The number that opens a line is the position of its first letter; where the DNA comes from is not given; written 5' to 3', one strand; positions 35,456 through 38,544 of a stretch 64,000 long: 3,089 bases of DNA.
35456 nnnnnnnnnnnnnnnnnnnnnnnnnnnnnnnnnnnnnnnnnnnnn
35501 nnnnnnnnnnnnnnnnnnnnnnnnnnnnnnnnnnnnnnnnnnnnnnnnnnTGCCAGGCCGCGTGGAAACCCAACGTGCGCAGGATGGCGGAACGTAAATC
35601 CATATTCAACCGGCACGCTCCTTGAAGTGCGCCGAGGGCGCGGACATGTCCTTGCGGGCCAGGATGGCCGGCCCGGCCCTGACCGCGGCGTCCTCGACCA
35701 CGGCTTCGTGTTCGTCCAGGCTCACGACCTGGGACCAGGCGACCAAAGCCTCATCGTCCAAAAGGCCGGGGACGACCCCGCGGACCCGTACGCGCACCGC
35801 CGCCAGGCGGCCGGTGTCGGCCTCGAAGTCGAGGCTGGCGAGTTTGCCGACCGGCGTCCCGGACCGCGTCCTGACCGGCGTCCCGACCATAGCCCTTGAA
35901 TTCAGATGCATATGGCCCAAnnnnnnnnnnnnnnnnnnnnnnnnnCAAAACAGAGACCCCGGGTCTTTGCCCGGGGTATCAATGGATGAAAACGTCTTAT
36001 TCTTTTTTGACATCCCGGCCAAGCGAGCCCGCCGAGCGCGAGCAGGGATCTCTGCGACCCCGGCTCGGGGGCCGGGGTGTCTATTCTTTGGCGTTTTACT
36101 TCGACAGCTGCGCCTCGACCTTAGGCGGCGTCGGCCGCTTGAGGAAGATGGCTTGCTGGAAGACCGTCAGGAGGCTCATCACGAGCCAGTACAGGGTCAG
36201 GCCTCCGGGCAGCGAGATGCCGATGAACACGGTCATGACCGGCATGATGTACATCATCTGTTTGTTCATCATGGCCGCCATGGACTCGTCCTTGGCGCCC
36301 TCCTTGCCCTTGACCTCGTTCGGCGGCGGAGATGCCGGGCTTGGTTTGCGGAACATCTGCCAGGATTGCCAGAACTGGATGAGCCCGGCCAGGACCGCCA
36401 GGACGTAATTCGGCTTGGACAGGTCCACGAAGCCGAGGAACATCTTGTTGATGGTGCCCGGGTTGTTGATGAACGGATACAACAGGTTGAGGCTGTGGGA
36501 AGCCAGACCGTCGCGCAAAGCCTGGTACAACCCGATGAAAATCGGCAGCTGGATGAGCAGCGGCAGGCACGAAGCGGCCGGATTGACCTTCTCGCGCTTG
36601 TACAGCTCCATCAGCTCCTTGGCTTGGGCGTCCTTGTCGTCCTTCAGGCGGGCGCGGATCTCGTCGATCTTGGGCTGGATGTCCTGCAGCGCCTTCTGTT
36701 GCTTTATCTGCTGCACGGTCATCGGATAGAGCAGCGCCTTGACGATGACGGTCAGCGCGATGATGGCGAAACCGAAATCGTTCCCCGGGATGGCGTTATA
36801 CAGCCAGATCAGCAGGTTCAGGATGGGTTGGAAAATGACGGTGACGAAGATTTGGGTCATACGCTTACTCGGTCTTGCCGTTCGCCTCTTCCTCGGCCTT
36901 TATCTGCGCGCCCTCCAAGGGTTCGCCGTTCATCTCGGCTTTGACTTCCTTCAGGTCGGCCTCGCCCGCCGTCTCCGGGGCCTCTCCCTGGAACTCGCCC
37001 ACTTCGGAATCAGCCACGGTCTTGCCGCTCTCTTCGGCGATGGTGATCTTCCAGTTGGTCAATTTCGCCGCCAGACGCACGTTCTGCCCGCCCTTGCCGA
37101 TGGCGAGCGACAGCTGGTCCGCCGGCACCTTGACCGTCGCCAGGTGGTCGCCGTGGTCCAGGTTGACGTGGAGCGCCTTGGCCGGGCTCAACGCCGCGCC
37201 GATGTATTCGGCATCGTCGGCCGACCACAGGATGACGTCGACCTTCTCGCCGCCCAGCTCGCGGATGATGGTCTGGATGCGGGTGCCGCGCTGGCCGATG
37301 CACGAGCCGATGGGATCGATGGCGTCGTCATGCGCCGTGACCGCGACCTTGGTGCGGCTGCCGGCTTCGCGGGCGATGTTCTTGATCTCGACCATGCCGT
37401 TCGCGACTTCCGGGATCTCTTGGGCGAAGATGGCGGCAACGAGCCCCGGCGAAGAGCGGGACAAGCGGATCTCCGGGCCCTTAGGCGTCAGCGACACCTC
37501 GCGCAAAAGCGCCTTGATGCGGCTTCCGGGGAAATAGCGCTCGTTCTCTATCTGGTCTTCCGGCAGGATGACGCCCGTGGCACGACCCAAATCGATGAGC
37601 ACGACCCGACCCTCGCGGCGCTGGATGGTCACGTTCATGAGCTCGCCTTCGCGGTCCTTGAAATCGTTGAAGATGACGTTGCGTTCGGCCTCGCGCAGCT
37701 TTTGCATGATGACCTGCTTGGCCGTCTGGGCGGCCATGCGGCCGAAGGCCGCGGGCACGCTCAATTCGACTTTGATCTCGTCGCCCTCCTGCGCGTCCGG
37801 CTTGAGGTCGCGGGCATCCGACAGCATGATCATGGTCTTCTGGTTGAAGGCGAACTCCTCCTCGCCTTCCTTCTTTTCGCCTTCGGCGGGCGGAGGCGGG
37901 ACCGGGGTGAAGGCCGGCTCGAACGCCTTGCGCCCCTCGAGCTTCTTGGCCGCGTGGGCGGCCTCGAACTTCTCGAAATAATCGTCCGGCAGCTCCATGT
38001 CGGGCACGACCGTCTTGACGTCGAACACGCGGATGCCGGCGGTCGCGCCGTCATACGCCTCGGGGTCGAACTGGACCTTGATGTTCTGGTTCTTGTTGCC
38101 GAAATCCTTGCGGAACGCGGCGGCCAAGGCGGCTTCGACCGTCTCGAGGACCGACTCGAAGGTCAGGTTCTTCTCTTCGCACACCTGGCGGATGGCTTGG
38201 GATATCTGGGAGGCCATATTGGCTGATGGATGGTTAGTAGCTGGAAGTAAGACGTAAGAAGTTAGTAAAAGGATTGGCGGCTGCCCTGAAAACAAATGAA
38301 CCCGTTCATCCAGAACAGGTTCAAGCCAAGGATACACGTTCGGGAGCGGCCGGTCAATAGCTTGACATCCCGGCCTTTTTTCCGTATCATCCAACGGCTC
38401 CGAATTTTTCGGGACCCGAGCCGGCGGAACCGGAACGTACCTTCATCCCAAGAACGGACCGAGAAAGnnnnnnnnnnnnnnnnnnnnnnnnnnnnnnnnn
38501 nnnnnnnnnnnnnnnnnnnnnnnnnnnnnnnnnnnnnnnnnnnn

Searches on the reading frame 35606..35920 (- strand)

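Call 43: search_protein_families(library=pfam, proteins=[window:35606-35920:-])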
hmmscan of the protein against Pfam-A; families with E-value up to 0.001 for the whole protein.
window:35606-35920:- (104 aa): 1 family
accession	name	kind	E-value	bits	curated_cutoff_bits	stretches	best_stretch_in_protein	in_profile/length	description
PF05239.21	PRC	-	7.8e-07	29.5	21.2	1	11-77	9-73/78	PRC-barrel domain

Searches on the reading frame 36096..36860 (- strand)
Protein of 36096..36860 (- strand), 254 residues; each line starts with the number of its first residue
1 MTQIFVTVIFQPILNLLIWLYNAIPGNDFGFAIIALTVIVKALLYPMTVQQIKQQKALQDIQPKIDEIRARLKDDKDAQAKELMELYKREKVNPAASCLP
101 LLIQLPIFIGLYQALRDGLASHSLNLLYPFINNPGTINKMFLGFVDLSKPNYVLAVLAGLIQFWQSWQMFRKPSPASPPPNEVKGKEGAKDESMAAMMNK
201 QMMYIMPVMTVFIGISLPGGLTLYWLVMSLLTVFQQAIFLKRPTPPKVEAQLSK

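Call 43: search_protein_families(library=pfam, proteins=[window:36096-36860:-])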
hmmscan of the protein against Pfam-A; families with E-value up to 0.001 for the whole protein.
window:36096-36860:- (254 aa): 1 family
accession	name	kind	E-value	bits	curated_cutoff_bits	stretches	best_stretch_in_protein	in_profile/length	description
PF02096.25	60KD_IMP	-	5.6e-53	179.7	35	1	29-239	1-161/163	60Kd inner membrane protein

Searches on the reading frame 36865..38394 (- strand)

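Call 43: search_protein_families(library=pfam, proteins=[window:36865-38394:-])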
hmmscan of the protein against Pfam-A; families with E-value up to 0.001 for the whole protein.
window:36865-38394:- (509 aa): 4 families
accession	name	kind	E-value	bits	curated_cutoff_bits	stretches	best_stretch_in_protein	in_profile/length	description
PF08529.16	NusA_N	-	1.7e-29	102.9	23.8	1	64-239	2-119/119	NusA N-terminal domain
PF13184.12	KH_5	-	1.9e-25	89.2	27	1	344-411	1-68/69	NusA-like KH domain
PF00013.35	KH_1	-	4.4e-06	26.8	21.5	0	420-465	3-47/66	KH domain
PF23095.1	KH_NusA_C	-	0.00063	20.2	34.2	0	420-456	2-38/59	Transcription termination/antitermination protein NusA, KH domain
